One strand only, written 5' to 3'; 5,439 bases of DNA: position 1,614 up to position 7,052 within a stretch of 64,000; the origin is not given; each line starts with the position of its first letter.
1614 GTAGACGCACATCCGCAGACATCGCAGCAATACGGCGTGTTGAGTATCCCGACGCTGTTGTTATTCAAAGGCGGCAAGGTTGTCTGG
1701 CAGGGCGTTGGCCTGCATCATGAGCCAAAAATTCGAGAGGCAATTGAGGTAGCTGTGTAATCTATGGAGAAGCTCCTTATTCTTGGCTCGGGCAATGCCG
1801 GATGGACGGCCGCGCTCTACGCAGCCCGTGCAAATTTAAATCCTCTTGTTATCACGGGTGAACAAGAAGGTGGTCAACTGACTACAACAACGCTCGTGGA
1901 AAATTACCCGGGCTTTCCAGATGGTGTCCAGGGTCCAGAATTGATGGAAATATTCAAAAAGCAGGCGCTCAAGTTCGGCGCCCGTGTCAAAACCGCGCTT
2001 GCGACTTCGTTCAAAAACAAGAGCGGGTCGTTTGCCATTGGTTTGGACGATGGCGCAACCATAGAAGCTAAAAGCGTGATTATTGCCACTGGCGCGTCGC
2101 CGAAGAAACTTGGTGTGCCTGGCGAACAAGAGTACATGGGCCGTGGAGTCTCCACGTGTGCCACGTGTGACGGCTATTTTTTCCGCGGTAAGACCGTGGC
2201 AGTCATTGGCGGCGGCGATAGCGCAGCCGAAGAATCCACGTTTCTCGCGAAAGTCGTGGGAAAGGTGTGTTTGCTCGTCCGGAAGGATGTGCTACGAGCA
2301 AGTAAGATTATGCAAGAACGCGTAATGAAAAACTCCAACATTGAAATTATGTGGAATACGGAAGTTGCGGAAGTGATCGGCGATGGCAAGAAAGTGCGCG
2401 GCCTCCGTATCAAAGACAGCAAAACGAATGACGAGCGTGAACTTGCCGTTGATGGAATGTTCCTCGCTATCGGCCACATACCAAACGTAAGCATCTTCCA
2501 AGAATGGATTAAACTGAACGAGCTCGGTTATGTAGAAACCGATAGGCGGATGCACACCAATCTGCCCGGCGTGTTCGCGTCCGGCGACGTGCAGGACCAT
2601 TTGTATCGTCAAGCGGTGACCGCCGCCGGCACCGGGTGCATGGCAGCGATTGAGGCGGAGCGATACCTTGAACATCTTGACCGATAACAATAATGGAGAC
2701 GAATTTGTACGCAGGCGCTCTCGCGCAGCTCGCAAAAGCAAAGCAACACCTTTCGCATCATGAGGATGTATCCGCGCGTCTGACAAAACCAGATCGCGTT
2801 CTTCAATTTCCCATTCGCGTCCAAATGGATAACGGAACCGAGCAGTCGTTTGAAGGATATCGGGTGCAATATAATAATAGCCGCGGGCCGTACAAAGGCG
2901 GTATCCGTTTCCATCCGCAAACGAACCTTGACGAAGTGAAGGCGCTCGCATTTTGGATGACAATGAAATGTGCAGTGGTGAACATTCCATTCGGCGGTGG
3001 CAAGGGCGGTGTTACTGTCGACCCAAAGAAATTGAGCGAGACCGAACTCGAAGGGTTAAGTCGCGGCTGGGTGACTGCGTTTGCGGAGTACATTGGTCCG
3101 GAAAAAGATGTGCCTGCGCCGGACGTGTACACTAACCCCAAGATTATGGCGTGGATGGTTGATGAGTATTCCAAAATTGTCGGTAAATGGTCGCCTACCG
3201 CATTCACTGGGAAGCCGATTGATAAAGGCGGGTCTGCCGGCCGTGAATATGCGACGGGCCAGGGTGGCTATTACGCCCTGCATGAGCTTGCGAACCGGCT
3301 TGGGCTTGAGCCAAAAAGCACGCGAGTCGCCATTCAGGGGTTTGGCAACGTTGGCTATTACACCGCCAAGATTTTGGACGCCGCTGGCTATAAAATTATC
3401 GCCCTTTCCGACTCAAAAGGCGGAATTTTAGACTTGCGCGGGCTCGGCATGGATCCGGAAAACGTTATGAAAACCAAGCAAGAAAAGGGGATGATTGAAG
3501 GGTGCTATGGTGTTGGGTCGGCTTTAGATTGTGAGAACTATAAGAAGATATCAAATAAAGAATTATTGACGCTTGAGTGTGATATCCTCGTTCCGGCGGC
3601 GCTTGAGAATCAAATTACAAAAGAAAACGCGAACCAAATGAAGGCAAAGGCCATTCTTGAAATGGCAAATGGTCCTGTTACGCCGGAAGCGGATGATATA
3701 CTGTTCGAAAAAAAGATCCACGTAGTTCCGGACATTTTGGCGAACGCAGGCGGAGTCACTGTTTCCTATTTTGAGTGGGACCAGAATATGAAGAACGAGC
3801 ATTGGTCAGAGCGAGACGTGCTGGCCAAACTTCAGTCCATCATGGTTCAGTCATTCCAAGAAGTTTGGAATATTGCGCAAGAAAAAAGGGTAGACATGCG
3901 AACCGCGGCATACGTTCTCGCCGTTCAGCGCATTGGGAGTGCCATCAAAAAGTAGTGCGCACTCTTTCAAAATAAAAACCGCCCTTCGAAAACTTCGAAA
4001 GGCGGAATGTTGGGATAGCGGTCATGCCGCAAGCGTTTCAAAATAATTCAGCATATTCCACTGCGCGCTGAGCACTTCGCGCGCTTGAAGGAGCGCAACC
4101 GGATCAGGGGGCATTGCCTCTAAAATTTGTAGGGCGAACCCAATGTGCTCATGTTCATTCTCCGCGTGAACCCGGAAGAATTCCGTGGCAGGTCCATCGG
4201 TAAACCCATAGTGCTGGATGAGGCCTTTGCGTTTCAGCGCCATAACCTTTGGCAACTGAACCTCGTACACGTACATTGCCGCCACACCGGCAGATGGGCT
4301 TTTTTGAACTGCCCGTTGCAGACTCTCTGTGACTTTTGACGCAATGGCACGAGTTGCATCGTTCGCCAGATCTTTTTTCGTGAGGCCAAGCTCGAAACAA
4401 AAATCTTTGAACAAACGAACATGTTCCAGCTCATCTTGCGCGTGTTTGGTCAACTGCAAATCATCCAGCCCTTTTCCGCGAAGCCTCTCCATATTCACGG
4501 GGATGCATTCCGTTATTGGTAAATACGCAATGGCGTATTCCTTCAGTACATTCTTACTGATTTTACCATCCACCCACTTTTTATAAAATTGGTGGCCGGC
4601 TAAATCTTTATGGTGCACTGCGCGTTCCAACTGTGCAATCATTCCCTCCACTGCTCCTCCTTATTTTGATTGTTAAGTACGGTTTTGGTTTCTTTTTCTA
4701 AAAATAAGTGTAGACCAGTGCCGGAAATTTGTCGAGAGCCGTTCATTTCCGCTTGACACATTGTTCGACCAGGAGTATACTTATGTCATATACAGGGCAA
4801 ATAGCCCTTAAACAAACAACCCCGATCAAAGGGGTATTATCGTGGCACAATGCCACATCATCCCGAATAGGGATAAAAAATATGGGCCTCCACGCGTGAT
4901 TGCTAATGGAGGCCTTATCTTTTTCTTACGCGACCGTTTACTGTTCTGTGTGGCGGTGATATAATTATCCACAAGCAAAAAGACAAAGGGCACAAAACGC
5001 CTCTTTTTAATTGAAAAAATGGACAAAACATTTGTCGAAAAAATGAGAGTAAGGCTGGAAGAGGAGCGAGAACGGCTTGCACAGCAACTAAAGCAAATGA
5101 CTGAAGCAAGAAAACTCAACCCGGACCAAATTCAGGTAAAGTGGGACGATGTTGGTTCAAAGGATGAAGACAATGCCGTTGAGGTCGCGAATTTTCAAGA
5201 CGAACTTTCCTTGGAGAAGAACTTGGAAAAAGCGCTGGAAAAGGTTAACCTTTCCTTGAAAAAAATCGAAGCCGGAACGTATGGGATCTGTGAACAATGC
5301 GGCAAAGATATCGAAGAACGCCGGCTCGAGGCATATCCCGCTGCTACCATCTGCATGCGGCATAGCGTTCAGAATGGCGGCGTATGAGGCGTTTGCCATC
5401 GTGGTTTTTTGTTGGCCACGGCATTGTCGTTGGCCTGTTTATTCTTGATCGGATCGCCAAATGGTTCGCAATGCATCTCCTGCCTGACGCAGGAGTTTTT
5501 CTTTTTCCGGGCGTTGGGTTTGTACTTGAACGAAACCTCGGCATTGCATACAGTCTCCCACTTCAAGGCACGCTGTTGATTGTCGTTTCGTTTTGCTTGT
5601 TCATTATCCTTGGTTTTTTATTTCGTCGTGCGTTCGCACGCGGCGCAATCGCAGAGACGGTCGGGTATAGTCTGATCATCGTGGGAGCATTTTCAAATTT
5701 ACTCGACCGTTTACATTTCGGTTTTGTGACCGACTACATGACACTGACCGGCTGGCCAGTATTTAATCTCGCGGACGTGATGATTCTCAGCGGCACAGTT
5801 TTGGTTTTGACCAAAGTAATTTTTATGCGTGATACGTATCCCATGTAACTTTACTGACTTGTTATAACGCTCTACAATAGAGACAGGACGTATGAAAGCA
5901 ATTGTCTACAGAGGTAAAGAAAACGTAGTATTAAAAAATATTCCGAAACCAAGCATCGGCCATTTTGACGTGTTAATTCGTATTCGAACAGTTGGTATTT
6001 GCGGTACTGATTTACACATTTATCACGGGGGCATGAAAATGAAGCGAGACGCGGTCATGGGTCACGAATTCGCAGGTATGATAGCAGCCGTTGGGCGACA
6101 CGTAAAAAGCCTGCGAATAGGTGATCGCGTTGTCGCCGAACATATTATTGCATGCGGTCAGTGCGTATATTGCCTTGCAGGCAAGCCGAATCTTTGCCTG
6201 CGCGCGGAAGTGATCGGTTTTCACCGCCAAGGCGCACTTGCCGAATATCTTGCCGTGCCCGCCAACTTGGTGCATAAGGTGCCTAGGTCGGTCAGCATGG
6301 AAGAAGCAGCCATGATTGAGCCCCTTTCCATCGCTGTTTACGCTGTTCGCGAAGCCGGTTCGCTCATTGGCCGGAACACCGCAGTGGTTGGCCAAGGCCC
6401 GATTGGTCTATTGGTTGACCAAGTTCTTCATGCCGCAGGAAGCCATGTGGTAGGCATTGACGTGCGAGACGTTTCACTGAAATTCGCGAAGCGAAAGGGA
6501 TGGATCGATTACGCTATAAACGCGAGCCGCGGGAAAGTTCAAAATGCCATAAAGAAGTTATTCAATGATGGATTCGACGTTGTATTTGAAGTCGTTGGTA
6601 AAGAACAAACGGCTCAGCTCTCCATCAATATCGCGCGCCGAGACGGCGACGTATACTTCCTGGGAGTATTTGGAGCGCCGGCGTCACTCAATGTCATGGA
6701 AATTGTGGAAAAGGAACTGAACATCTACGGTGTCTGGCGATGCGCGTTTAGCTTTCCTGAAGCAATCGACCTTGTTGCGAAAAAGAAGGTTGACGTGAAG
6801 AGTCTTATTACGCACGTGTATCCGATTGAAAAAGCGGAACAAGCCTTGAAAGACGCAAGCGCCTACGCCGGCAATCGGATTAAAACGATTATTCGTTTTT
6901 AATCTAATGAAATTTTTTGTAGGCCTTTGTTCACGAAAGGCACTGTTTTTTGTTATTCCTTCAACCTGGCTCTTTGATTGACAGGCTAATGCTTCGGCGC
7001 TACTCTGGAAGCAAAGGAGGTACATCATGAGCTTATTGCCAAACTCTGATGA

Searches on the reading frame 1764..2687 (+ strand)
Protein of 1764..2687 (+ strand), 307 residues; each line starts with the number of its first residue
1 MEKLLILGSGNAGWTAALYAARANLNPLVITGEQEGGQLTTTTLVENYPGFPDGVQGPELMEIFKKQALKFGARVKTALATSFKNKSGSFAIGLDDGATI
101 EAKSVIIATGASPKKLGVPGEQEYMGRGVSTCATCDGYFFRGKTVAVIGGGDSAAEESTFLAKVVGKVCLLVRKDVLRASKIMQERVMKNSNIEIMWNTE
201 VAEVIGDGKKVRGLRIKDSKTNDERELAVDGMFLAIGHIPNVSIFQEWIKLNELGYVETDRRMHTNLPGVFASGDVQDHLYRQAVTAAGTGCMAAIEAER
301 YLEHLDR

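Call 60: search_protein_families(library=pfam, proteins=[window:1764-2687:+], max_evalue=0.001)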
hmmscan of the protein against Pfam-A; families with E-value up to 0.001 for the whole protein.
window:1764-2687:+ (307 aa): 9 families
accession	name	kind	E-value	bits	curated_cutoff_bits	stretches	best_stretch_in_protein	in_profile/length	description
PF07992.20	Pyr_redox_2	-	4.9e-52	177.6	26.1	1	3-291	2-291/291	Pyridine nucleotide-disulphide oxidoreductase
PF13738.12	Pyr_redox_3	-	1.5e-19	70.9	30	1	81-274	105-305/305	Pyridine nucleotide-disulphide oxidoreductase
PF00070.33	Pyr_redox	-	6.2e-15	55.9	22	1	145-218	2-81/82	Pyridine nucleotide-disulphide oxidoreductase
PF13434.12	Lys_Orn_oxgnase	-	1.3e-07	31.5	21.3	1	67-162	110-208/339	L-lysine 6-monooxygenase/L-ornithine 5-monooxygenase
PF00890.30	FAD_binding_2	-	2e-06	27.7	20.4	0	4-39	2-38/414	FAD binding domain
PF12831.13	FAD_oxidored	-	9.9e-06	25.5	27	0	4-43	2-42/416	FAD dependent oxidoreductase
PF03486.20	HI0933_like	-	1.7e-05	24.8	50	0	51-117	102-171/244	HI0933-like protein Rossmann domain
PF01134.28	GIDA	-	0.00014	21.5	22.1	0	4-32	2-30/391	Glucose inhibited division protein A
PF01266.30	DAO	-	0.00031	20.8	27.9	0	56-115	147-208/353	FAD dependent oxidoreductase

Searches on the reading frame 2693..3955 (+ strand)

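Call 60: search_protein_families(library=pfam, proteins=[window:2693-3955:+], max_evalue=0.001)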
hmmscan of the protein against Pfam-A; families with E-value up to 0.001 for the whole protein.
window:2693-3955:+ (420 aa): 3 families
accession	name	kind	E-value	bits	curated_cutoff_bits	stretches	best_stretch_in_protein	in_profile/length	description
PF00208.27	ELFV_dehydrog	-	3.6e-77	259.8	23.4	1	179-419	1-238/241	Glutamate/Leucine/Phenylalanine/Valine dehydrogenase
PF02812.23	ELFV_dehydrog_N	-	7.3e-57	191.1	25.3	1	33-161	1-129/129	Glu/Leu/Phe/Val dehydrogenase, dimerisation domain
PF02826.25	2-Hacid_dh_C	-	0.00045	20.1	25.1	0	199-242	26-69/178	D-isomer specific 2-hydroxyacid dehydrogenase, NAD binding domain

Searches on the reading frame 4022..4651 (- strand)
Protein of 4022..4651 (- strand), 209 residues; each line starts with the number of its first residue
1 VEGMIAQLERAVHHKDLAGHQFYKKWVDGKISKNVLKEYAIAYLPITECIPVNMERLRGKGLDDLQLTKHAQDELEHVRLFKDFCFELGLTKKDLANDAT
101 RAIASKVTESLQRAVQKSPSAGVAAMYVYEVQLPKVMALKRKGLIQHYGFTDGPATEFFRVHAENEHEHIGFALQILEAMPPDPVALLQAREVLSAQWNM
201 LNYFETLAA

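Call 60: search_protein_families(library=pfam, proteins=[window:4022-4651:-], max_evalue=0.001)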
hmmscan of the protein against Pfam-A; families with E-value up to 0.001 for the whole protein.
window:4022-4651:- (209 aa): 2 families
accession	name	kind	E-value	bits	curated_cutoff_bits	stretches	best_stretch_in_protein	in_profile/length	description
PF03070.21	TENA_THI-4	-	1.7e-11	44.7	22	1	14-178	8-182/210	TENA/THI-4/PQQC family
PF14518.11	Haem_oxygenas_2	-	3e-11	43.9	28.9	1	74-184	47-158/177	Iron-containing redox enzyme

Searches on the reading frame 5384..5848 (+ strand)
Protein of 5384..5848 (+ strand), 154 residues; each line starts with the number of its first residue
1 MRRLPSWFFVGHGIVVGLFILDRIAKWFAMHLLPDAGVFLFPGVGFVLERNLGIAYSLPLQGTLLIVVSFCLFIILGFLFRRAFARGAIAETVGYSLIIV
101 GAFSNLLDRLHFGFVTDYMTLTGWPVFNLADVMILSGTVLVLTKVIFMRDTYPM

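Call 60: search_protein_families(library=pfam, proteins=[window:5384-5848:+], max_evalue=0.001)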
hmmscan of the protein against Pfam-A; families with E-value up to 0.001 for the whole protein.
window:5384-5848:+ (154 aa): 1 family
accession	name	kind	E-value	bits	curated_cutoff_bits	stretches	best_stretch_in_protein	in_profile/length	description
PF01252.23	Peptidase_A8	-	2.5e-21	76.8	25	1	14-147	1-142/142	Signal peptidase (SPase) II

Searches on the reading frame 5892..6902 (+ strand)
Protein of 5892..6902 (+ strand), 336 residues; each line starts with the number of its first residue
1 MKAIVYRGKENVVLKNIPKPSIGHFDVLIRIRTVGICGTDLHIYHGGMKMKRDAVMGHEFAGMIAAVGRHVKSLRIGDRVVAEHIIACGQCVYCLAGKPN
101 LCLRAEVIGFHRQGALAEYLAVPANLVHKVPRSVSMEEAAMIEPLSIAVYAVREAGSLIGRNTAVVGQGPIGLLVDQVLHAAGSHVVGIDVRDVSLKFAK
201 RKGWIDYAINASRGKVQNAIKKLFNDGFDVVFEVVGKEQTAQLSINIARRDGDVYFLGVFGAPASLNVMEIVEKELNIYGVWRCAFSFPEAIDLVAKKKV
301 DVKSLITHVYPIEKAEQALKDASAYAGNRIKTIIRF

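Call 60: search_protein_families(library=pfam, proteins=[window:5892-6902:+], max_evalue=0.001)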
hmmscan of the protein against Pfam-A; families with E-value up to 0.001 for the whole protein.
window:5892-6902:+ (336 aa): 4 families
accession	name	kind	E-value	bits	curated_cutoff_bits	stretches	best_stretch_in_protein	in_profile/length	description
PF08240.17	ADH_N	-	2.1e-31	108.7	23.5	1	26-131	4-103/104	Alcohol dehydrogenase GroES-like domain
PF00107.32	ADH_zinc_N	-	1.5e-25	90.1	31.8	1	170-296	1-128/129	Zinc-binding dehydrogenase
PF16912.11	Glu_dehyd_C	-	2.6e-09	37.3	34.9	1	139-336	4-211/211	Glucose dehydrogenase C-terminus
PF13602.12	ADH_zinc_N_2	-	1.5e-05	26.4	27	1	215-321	13-122/134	Zinc-binding dehydrogenase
